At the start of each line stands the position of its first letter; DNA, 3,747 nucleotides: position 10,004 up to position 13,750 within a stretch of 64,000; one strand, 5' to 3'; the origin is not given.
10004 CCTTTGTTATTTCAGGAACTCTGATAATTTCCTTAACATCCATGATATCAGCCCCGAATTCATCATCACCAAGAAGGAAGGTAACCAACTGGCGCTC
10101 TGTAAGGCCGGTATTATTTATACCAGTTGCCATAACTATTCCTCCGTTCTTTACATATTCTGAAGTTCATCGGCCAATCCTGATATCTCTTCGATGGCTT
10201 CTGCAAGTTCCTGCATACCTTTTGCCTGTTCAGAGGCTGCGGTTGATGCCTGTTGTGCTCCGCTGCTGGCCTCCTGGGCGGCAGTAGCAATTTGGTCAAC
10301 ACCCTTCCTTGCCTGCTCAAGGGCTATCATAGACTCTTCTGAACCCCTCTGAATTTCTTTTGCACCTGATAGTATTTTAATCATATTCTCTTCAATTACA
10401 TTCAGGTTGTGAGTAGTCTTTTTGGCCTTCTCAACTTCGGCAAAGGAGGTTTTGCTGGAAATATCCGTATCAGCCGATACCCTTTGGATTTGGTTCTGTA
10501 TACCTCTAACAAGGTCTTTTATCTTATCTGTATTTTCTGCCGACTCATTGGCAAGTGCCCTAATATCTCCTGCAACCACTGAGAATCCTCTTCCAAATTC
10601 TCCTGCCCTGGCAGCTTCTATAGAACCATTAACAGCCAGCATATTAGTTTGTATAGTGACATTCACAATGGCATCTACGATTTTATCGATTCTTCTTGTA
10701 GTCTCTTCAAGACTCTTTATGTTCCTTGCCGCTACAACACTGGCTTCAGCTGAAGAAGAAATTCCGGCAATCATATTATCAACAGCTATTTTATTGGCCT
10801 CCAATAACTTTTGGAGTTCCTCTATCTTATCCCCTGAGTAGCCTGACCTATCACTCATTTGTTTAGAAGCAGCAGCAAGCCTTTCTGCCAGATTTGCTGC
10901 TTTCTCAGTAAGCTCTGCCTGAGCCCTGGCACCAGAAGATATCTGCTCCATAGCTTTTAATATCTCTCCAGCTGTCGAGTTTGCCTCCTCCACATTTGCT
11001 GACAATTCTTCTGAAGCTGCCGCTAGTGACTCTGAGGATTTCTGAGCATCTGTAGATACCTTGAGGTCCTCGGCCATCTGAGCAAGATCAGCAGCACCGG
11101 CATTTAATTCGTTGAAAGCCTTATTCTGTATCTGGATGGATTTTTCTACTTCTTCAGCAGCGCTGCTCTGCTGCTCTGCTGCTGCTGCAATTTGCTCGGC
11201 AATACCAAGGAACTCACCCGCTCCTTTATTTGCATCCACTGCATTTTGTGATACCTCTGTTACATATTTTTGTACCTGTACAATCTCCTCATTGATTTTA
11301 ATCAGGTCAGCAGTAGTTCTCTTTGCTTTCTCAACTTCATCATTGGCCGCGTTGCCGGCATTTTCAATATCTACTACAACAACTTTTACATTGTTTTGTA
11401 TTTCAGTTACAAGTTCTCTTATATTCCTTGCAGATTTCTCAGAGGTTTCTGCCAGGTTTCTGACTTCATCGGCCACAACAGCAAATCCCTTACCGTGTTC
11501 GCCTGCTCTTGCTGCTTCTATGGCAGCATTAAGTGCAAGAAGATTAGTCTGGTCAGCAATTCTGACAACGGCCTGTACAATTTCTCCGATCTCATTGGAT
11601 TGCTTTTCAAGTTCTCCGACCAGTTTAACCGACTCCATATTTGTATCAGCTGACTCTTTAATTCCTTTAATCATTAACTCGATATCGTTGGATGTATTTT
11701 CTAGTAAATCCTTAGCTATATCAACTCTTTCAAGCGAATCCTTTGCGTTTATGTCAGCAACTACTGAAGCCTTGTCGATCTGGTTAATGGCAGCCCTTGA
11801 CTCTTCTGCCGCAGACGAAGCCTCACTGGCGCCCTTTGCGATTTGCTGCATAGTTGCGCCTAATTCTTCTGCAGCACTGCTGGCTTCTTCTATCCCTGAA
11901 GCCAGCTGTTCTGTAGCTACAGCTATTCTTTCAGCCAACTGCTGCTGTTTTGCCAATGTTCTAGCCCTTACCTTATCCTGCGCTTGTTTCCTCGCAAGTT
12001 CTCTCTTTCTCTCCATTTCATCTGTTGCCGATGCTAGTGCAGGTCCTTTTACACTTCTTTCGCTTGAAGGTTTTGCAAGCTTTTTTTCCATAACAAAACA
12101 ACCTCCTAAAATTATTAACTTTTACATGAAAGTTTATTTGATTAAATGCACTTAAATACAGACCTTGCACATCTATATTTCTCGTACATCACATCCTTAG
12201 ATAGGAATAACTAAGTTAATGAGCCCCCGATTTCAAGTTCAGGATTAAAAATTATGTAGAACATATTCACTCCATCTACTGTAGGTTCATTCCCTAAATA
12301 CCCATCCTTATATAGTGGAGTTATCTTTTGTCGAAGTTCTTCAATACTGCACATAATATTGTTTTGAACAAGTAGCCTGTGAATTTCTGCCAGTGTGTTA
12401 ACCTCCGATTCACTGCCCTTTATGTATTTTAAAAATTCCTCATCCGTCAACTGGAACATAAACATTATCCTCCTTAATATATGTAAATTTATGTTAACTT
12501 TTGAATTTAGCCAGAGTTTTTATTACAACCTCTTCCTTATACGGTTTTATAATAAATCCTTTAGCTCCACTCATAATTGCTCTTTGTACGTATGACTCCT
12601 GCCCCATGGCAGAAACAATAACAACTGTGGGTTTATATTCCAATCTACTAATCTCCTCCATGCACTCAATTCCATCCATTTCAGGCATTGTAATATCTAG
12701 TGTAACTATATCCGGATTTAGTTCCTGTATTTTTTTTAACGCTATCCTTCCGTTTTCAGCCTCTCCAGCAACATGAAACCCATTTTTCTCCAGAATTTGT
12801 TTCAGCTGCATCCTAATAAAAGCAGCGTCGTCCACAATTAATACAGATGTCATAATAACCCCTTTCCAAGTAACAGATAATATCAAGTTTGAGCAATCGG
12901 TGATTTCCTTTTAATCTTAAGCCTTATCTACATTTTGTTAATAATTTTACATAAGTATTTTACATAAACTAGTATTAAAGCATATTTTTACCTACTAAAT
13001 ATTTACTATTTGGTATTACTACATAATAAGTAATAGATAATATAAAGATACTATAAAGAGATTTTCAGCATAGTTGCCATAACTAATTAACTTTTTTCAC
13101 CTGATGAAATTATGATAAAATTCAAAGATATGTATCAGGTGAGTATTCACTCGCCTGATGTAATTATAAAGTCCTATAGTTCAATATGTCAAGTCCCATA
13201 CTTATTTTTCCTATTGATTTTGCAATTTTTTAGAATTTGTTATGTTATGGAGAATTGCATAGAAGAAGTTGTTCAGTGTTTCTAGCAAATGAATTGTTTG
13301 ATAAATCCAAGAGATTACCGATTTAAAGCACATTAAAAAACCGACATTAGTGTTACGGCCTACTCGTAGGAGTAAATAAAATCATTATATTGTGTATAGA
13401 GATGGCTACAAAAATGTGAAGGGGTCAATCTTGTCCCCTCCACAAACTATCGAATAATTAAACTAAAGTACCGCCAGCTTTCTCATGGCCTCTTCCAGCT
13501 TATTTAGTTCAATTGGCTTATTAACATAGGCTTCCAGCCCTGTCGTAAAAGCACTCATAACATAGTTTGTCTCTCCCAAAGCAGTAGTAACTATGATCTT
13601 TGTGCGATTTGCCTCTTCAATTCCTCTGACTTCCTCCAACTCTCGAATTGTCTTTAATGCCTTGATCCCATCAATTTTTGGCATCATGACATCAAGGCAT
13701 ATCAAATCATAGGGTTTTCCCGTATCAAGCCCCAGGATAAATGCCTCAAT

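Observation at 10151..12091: Soluble chemoreceptor with two complete signalling hairpins 300 residues apart (DosM-like)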

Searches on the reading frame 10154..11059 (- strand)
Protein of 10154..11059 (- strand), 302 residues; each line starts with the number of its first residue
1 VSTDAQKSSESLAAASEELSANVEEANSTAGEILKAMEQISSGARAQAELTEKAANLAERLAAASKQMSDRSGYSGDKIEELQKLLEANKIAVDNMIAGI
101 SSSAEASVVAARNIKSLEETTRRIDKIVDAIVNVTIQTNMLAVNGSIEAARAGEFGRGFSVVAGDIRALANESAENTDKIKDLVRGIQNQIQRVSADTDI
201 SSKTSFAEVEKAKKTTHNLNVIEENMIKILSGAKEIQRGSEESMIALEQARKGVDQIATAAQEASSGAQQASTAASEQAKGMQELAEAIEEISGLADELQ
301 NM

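Call 8: search_protein_families(library=pfam, proteins=[window:10154-11059:-], max_evalue=0.01)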
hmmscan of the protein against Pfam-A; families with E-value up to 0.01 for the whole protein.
seq(302 aa): 1 family
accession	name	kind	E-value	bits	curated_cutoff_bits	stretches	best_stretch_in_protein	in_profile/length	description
PF00015.26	MCPsignal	-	1.9e-28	99.9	34.6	1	111-258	22-169/172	Methyl-accepting chemotaxis protein (MCP) signalling domain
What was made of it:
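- Checked: Both are far above the 34.6-bit cut-off (call 8).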

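Call 37: search_solved_structures(query=window:10154-11059:-, max_evalue=0.001, show_alignments=4)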
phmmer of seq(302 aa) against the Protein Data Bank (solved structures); distinct sequences matched with E-value up to 0.001: 13.
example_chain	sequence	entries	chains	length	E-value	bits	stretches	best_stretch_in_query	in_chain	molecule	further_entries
3ja6_H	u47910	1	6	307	7.8e-18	68.8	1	4-295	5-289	Methyl-accepting chemotaxis protein 2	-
2ch7_B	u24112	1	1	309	7.9e-18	68.8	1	4-295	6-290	METHYL-ACCEPTING CHEMOTAXIS PROTEIN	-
2ch7_A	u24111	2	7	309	1.1e-17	68.3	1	4-295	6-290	METHYL-ACCEPTING CHEMOTAXIS PROTEIN | Methyl-accepting chemotaxis protein 2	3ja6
3zx6_A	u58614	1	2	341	1.4e-14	58.1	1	112-284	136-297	HAMP, METHYL-ACCEPTING CHEMOTAXIS PROTEIN I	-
31cj_A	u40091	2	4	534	1.7e-14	57.8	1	85-258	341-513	Aerotaxis receptor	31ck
3g6b_A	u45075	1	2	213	2.4e-14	57.4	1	81-249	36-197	Methyl-accepting chemotaxis protein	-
3g67_A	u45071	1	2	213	7e-14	55.8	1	81-249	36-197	Methyl-accepting chemotaxis protein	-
8c5v_I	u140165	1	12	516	2.3e-13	54.1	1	8-282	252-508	Methyl-accepting chemotaxis protein I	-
4jpb_B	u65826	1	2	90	2.3e-13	54.1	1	118-193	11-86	Methyl-accepting chemotaxis protein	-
3ur1_C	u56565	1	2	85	2.4e-13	54.1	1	119-193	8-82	Methyl-accepting chemotaxis protein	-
6s1k_E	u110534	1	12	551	2.6e-13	53.9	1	8-284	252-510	Methyl-accepting chemotaxis protein I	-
1qu7_A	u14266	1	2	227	2.9e-13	53.8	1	113-284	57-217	METHYL-ACCEPTING CHEMOTAXIS PROTEIN I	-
6s18_A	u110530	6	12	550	5.7e-13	52.8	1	29-295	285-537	Aromatic acid chemoreceptor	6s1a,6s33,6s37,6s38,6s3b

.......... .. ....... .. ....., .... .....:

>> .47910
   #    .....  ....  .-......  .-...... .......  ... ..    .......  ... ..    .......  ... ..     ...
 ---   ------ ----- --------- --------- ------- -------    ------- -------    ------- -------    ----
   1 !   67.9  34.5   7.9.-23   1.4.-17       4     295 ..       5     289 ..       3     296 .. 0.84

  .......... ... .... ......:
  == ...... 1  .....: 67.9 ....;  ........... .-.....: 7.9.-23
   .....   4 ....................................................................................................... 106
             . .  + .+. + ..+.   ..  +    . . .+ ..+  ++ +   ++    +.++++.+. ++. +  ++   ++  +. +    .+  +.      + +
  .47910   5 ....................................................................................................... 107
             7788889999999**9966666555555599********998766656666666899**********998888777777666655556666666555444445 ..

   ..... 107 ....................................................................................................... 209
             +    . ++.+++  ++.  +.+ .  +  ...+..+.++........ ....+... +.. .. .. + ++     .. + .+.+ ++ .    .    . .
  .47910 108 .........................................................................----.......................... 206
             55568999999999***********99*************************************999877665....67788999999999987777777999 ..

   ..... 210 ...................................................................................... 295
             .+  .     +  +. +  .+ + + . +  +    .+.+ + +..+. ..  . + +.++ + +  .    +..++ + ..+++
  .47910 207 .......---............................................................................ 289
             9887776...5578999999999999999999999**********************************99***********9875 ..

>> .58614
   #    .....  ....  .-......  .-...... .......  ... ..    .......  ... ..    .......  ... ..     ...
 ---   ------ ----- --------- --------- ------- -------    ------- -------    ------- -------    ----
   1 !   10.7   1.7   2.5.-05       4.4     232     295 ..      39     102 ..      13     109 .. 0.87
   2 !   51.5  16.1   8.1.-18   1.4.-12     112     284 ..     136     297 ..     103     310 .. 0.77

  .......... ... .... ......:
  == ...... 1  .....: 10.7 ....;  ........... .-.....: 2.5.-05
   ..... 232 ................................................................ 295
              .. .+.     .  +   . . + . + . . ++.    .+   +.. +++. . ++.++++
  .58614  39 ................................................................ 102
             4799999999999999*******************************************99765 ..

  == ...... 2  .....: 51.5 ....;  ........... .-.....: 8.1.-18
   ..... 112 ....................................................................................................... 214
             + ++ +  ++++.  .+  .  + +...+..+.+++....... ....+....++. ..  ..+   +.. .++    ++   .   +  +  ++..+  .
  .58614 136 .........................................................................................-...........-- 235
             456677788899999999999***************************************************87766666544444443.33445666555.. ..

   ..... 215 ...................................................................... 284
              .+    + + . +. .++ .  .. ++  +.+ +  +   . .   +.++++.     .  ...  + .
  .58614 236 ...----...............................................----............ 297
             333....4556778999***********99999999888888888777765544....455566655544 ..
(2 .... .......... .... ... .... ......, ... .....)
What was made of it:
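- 10550..10639 (-): Tip 2, aa 485-514: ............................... Aligned to TM1143 and Tsr (call 37).
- Checked: Its 'AGD-I-R' is close to the 'AGEVR' of E. coli Tsr (alignment in call 37).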

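Call 47: predict_structure(alignment_id=A2)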
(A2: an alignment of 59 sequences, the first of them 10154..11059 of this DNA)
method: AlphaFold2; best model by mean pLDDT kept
length: 302 residues; sequences in the alignment: 59
mean_pLDDT: 89.4   pTM: 0.51
mean pLDDT of the five models: 89.4, 88.0, 88.0, 84.8, 83.8
residues with pLDDT >= 90: 208; 70-90: 84; 50-70: 9; < 50: 1
segments of 3 or more residues with pLDDT < 50: none
pLDDT, mean of each block of 10 residues (from residue 1): 65 81 87 90 91 92 94 94 95 94 93 92 93 91 87 81 90 92 93 92 93 94 95 95 92 91 91 89 84 76 62
secondary structure, 60 per line:
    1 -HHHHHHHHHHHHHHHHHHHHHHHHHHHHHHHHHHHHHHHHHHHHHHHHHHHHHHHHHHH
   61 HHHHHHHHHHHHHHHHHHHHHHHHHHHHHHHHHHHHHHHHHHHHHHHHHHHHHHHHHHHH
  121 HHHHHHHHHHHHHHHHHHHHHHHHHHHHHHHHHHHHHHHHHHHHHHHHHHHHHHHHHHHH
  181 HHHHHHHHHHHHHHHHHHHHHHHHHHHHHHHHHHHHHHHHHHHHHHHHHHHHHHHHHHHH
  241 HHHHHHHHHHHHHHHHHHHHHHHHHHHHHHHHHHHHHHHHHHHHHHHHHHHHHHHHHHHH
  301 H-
elements in order: H2-301

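Call 51: fold_search(model_id=the predicted structure, library=pdb)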
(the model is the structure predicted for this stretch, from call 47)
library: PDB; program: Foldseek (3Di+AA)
matches with E <= 10: 1011; with E <= 0.001: 16
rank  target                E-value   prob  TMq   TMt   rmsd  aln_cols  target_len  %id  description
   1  9a69_B                1.3e-12  1.00  0.87  0.42   2.9       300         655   28  Integrative model of MCPB-MCPC by crosslinking MS and deep learning (released 2024-09-18)
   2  9a65_B                1.8e-11  1.00  0.91  0.43   2.4       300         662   26  Integrative model of YVAQ-MCPB by crosslinking MS and deep learning (released 2024-09-18)
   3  2ch7_B                3.4e-10  1.00  0.69  0.68   5.2       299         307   26  Crystal structure of the cytoplasmic domain of a bacterial chemoreceptor from Thermotoga maritima (released 2006-04-18)
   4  2ch7_A                6.1e-10  1.00  0.65  0.64   5.5       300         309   26  Crystal structure of the cytoplasmic domain of a bacterial chemoreceptor from Thermotoga maritima (released 2006-04-18)
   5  9a65_A                1.2e-09  1.00  0.92  0.50   2.2       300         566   23  Integrative model of YVAQ-MCPB by crosslinking MS and deep learning (released 2024-09-18)
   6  3zx6_A                4.1e-09  1.00  0.40  0.40   9.1       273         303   25  Structure of Hamp(AF1503)-Tsr fusion - Hamp (A291V) mutant (released 2012-02-29)
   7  3zx6_B                1.3e-08  1.00  0.45  0.45   8.5       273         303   25  Structure of Hamp(AF1503)-Tsr fusion - Hamp (A291V) mutant (released 2012-02-29)
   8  3g6b_A                2.2e-07  1.00  0.62  0.85   2.5       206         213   23  Crystal structure of a Soluble Chemoreceptor from Thermotoga maritima Asn217Ile mutant (released 2009-07-28)
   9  3g67_A                3.1e-07  1.00  0.50  0.67   5.0       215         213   24  Crystal Structure of a Soluble Chemoreceptor from Thermotoga maritima (released 2009-07-28)
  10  3g67_B                5.4e-07  1.00  0.57  0.78   4.2       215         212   25  Crystal Structure of a Soluble Chemoreceptor from Thermotoga maritima (released 2009-07-28)
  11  3g6b_B                5.7e-07  1.00  0.63  0.87   2.3       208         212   23  Crystal structure of a Soluble Chemoreceptor from Thermotoga maritima Asn217Ile mutant (released 2009-07-28)
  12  8c5v_I                1.2e-06  1.00  0.41  0.28   9.1       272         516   25  Chemotaxis core signalling unit from E protein lysed E. coli cells (released 2023-09-13)
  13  1qu7_A                3.1e-06  1.00  0.34  0.43   8.7       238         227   26  FOUR HELICAL-BUNDLE STRUCTURE OF THE CYTOPLASMIC DOMAIN OF A SERINE CHEMOTAXIS RECEPTOR (released 2000-07-12)
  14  9a72_A                7.2e-06  1.00  0.37  0.39  20.7       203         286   24  Integrative model of YFMS-CHEW by crosslinking MS and deep learning (released 2024-09-18)
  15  1qu7_B                8.8e-06  1.00  0.41  0.52   7.0       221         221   26  FOUR HELICAL-BUNDLE STRUCTURE OF THE CYTOPLASMIC DOMAIN OF A SERINE CHEMOTAXIS RECEPTOR (released 2000-07-12)
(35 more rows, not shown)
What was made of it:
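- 10550..10639 (-): The half-2 model superposes on MCP hairpins tip to tip (call 51).
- TM to 2CH7 is 0.65-0.69 (calls 47, 51).
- Tried and rejected: Half 2 alone folds as a complete MCP hairpin (call 51).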

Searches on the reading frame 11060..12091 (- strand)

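Call 8: search_protein_families(library=pfam, proteins=[window:11060-12091:-], max_evalue=0.01)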
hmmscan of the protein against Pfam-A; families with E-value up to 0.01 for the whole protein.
seq(344 aa): 1 family
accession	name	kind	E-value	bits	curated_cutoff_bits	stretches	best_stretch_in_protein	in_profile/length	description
PF00015.26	MCPsignal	-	3.7e-37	128.3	34.6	1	153-289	20-156/172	Methyl-accepting chemotaxis protein (MCP) signalling domain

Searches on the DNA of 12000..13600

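Call 67: search_rna_families(source=window, start=12000, end=13600, threshold=evalue, max_evalue=1)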
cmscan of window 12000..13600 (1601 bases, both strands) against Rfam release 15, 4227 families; matches with E-value up to 1: 1.
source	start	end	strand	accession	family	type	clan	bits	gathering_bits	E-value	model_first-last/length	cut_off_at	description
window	13050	13142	-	RF02728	HrrF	Gene; sRNA;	-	21.7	77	0.55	1-116/116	no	Haemophilus regulatory RNA responsive to iron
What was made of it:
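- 13163..13192 (-): Promoter-like site with perfect consensus, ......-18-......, about 310 nt upstream of cheY. No Rfam family was found in the leader (call 67).
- Tried and rejected: The Rfam search of the 310-nt leader found nothing credible (call 67).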
